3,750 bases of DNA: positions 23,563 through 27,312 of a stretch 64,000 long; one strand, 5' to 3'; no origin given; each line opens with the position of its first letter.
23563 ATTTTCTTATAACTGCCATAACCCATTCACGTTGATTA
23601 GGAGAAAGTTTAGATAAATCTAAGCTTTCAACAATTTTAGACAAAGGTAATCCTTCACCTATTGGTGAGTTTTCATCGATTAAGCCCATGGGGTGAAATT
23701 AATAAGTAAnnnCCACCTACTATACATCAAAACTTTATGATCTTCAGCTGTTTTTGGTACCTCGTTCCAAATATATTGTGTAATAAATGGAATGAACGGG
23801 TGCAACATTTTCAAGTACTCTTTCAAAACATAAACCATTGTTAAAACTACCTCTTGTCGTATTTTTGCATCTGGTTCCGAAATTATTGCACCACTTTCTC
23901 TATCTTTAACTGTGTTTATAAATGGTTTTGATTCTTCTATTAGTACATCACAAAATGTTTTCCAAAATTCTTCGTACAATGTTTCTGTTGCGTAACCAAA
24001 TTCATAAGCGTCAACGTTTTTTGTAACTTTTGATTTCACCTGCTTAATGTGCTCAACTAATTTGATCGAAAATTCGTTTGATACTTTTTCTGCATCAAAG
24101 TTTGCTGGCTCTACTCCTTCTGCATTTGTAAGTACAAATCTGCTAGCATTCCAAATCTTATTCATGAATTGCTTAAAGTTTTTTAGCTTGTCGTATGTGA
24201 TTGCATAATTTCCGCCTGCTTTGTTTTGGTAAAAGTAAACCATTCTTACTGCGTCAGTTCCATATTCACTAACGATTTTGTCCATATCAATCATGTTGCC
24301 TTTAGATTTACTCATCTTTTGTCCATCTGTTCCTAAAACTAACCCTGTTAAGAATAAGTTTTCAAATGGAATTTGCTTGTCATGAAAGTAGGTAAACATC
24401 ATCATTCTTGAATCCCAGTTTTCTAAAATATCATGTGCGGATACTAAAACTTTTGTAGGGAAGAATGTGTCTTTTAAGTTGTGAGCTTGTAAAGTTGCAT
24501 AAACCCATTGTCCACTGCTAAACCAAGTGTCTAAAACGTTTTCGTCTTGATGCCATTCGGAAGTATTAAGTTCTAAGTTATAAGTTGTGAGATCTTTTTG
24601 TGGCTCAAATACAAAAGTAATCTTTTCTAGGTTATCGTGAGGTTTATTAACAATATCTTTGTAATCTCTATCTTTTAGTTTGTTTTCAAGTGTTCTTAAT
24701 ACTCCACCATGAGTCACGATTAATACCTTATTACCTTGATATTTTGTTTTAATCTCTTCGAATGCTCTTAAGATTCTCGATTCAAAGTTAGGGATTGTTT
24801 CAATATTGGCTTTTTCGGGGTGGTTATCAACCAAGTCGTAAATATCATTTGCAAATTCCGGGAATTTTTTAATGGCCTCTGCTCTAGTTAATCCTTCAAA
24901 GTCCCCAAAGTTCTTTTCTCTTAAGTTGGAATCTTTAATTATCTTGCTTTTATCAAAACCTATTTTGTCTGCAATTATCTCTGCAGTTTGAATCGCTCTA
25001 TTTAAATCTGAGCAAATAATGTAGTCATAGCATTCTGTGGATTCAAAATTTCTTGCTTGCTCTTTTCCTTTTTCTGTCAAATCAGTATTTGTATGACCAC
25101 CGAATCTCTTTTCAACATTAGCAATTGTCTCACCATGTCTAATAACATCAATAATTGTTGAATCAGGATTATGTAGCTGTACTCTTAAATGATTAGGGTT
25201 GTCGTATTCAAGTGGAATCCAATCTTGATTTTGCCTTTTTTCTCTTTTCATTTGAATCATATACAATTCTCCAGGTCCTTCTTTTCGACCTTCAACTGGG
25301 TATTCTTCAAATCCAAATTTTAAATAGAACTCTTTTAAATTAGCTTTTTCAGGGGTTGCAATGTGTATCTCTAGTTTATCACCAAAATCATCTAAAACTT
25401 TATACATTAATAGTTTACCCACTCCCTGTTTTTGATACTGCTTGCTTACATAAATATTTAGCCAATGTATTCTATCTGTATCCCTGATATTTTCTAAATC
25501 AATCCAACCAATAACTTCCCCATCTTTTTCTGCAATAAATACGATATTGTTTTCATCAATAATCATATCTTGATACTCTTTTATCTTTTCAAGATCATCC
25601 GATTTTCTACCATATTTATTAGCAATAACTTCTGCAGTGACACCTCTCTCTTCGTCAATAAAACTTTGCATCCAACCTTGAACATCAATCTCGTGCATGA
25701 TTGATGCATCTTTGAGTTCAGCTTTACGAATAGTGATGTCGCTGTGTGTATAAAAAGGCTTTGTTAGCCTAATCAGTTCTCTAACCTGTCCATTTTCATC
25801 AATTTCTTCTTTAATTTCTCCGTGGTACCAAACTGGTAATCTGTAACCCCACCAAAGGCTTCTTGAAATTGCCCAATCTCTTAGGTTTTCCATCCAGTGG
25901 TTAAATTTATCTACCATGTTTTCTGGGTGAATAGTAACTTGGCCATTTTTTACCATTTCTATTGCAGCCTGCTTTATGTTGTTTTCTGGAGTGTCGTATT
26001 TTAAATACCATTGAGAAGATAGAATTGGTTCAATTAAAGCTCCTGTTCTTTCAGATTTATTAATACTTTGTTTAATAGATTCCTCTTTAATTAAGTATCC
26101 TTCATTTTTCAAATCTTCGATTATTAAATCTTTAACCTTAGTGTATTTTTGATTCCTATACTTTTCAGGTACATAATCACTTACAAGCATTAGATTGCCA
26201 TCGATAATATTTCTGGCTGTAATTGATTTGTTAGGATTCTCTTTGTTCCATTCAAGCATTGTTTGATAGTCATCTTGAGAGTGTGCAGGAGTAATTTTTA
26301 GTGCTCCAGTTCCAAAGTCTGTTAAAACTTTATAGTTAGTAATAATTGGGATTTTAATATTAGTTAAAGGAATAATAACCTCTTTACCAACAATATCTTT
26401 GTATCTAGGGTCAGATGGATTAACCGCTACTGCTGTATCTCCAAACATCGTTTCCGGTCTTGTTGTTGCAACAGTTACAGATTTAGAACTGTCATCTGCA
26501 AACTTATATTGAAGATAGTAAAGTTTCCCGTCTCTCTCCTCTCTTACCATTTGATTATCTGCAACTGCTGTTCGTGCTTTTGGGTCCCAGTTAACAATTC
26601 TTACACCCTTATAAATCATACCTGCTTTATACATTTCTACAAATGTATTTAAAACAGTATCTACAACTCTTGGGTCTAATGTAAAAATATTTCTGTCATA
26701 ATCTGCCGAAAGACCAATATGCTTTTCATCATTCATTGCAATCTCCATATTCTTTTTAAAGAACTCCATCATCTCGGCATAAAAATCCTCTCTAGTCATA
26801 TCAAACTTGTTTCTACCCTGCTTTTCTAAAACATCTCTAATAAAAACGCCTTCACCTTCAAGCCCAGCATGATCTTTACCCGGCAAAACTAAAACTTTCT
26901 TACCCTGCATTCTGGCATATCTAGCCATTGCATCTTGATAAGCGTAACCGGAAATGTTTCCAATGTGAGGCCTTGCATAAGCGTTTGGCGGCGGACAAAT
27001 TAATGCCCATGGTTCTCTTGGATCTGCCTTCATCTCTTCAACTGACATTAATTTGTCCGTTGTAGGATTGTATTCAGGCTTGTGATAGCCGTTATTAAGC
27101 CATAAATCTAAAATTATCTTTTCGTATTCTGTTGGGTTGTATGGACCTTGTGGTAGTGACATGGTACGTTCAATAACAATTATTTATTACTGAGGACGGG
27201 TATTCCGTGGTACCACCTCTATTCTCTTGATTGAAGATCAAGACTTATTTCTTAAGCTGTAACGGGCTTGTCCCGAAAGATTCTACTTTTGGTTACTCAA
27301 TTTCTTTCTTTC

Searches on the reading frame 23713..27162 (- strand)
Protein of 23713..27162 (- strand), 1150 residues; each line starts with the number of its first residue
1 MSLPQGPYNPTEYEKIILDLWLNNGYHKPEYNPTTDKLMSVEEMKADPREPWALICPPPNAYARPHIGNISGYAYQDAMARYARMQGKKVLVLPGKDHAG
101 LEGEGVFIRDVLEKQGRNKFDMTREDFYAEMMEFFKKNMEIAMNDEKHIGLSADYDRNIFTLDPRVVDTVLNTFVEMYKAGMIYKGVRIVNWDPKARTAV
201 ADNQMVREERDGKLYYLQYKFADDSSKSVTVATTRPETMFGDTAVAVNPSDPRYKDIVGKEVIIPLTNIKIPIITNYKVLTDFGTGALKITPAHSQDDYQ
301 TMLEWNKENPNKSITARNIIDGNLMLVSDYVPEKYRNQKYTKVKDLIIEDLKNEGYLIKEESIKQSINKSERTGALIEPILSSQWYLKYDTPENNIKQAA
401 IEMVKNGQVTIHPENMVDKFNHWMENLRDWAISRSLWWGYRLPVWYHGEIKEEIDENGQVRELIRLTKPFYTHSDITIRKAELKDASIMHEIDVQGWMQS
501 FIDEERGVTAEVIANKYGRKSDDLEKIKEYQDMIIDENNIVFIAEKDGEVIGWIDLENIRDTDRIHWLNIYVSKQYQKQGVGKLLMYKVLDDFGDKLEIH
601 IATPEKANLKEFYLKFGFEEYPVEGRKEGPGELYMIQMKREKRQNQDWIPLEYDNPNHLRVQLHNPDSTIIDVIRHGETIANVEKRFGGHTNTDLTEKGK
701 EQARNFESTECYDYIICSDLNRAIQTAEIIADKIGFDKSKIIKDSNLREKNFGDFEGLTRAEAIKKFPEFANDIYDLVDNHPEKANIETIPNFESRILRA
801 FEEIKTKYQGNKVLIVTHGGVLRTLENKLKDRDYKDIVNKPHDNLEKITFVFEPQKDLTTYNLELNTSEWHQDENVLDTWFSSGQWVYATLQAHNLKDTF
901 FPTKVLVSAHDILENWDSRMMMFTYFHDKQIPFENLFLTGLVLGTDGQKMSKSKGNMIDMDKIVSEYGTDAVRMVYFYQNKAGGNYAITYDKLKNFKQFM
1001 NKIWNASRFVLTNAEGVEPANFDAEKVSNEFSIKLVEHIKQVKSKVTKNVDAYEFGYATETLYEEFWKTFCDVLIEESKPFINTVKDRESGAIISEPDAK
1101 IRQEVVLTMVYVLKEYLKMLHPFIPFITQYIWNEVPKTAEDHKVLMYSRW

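Call 5: search_protein_families(library=pfam, proteins=[window:23713-27162:-], max_evalue=0.01)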
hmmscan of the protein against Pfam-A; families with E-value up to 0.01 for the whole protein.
window:23713-27162:- (1150 aa): 12 families
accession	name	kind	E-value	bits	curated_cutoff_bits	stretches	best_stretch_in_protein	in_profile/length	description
PF00133.28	tRNA-synt_1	-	8.7e-91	305.2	22.7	2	45-462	18-262/414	tRNA synthetases class I (I, L, M and V)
PF00300.27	His_Phos_1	-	5.5e-41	140.8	21.7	1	673-855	3-184/194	Histidine phosphatase superfamily (branch 1)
PF08264.19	Anticodon_1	-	1.2e-18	67.9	25.1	1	1036-1146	5-100/148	Anticodon-binding domain of tRNA ligase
PF09334.17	tRNA-synt_1g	-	3.9e-16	59.3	20.1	2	57-204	6-134/391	tRNA synthetases class I (M)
PF00583.31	Acetyltransf_1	-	3e-14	53.7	20.7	1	524-618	18-116/116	Acetyltransferase (GNAT) family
PF13508.13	Acetyltransf_7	-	6e-14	52.6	27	1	538-620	2-84/84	Acetyltransferase (GNAT) domain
PF13673.13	Acetyltransf_10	-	3e-13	50.3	23.6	1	528-629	20-118/128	Acetyltransferase (GNAT) domain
PF13603.12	tRNA-synt_1_2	-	1.5e-08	34.8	25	1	259-300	86-127/185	Leucyl-tRNA synthetase, editing domain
PF01406.26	tRNA-synt_1e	-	0.00099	19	27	0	933-976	237-280/301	tRNA synthetases class I (C) catalytic domain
PF13420.13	Acetyltransf_4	-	0.0011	19.4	24.3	1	532-619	42-135/155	Acetyltransferase (GNAT) domain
PF00579.31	tRNA-synt_1b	-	0.008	16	21.1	0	937-963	185-213/292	tRNA synthetases class I (W and Y)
PF14542.12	Acetyltransf_CG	-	0.0091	16.6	30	0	544-593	4-53/80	GCN5-related N-acetyl-transferase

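Call 8: search_protein_families(library=ncbifam, proteins=[window:23713-27162:-], max_evalue=0.01)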
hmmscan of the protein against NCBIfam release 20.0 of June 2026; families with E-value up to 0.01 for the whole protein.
window:23713-27162:- (1150 aa): 45 families (the best 25 are shown)
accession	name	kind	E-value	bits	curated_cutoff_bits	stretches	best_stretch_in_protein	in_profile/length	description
NF004349.1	PRK05729.1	equivalog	1.1e-205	685.6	704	2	8-451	4-415/860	valine--tRNA ligase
TIGR00422.1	valS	equivalog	1.5e-192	641.9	612.1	2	7-454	4-425/863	valine--tRNA ligase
NF011492.0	PRK14900.1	equivalog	1.9e-143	479.7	1783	2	46-449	38-429/1044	valine--tRNA ligase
NF009687.0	PRK13208.1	equivalog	3.9e-134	448.7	738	2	7-452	9-420/801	valine--tRNA ligase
TIGR00392.1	ileS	equivalog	9.7e-84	282.1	621.4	3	867-1146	526-800/861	isoleucine--tRNA ligase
NF000540.1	alt_ValS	exception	3e-79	267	900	2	51-453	34-455/827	valine--tRNA ligase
NF008957.0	PRK12300.1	subfamily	8.7e-48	163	677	5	130-250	122-239/946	leucine--tRNA ligase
NF040702.1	ileS_w_GNAT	exception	7.3e-40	136.4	1999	3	866-1137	697-958/1100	isoleucine--tRNA ligase, N-acetyltransferase domain-containing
TIGR00395.1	leuS_arch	equivalog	3.8e-39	134.4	648.5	4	47-250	22-233/938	leucine--tRNA ligase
TIGR00396.1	leuS_bact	equivalog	1.8e-35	122.3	548.4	3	59-211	38-171/843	leucine--tRNA ligase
TIGR03162.1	ribazole_cobC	equivalog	6.8e-31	107.1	162.9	1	672-839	2-165/176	alpha-ribazole phosphatase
NF000258.1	MupB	exception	3e-30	104.8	1900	3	40-249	25-233/1033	mupirocin-resistant isoleucine--tRNA ligase MupB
NF000257.1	MupA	exception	1.8e-29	102.2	1900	3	49-280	32-266/1024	mupirocin-resistant isoleucine--tRNA ligase MupA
NF005567.0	PRK07238.1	equivalog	1.8e-26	93.4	326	1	664-821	173-329/378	bifunctional RNase H/acid phosphatase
TIGR00398.1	metG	equivalog_domain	1.9e-23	83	336.35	2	934-1131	313-497/530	methionine--tRNA ligase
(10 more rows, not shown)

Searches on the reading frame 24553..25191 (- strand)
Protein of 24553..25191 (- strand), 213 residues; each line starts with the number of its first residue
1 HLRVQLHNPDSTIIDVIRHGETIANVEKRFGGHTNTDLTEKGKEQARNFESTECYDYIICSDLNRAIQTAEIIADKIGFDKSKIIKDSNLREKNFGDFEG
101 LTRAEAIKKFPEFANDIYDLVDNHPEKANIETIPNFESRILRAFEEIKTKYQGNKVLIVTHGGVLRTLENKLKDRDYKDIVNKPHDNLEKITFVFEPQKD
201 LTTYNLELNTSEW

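Call 82: search_solved_structures(query=window:24553-25191:-, max_evalue=0.00001)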
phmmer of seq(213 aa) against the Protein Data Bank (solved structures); distinct sequences matched with E-value up to 0.00001: 63 (the best 60 are shown).
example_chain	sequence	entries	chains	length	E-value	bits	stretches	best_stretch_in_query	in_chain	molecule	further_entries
1ebb_A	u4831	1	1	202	1e-18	71.2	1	12-185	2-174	PHOSPHATASE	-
1h2e_A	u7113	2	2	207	1.1e-18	71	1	12-185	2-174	PHOSPHATASE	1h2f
6nru_A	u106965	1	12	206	8.2e-14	55.1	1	16-169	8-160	CobC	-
6e4b_A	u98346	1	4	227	2.9e-13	53.3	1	15-169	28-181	Adenosylcobalamin/alpha-ribazole phosphatase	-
9nv5_A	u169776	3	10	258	8.5e-13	51.8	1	8-107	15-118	Phosphoglycerate mutase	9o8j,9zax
3ezn_A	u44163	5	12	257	1.2e-11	48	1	14-111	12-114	2,3-bisphosphoglycerate-dependent phosphoglycerate mutase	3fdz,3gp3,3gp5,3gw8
3r7a_A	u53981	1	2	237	1.3e-11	47.9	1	10-173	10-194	Phosphoglycerate mutase, putative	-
1fzt_A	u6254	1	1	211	1.7e-11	47.6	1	13-181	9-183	PHOSPHOGLYCERATE MUTASE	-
3lnt_A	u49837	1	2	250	1.7e-11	47.5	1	16-111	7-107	2,3-bisphosphoglycerate-dependent phosphoglycerate mutase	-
1xq9_A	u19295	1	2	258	3.4e-11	46.6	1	11-116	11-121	phosphoglycerate mutase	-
1qhf_A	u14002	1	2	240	5.6e-11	45.9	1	16-116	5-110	PROTEIN (PHOSPHOGLYCERATE MUTASE)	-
1bq3_D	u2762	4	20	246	6.2e-11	45.7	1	16-116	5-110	PROTEIN (PHOSPHOGLYCERATE MUTASE 1) | PHOSPHOGLYCERATE MUTASE 1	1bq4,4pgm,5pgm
3kkk_A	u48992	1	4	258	1.7e-10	44.3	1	11-116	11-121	Phosphoglycerate mutase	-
1e58_A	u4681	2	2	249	2e-10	44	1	14-111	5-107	PHOSPHOGLYCERATE MUTASE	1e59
5zrm_B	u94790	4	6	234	3.3e-10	43.3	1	16-114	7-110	Phosphoglycerate mutase 1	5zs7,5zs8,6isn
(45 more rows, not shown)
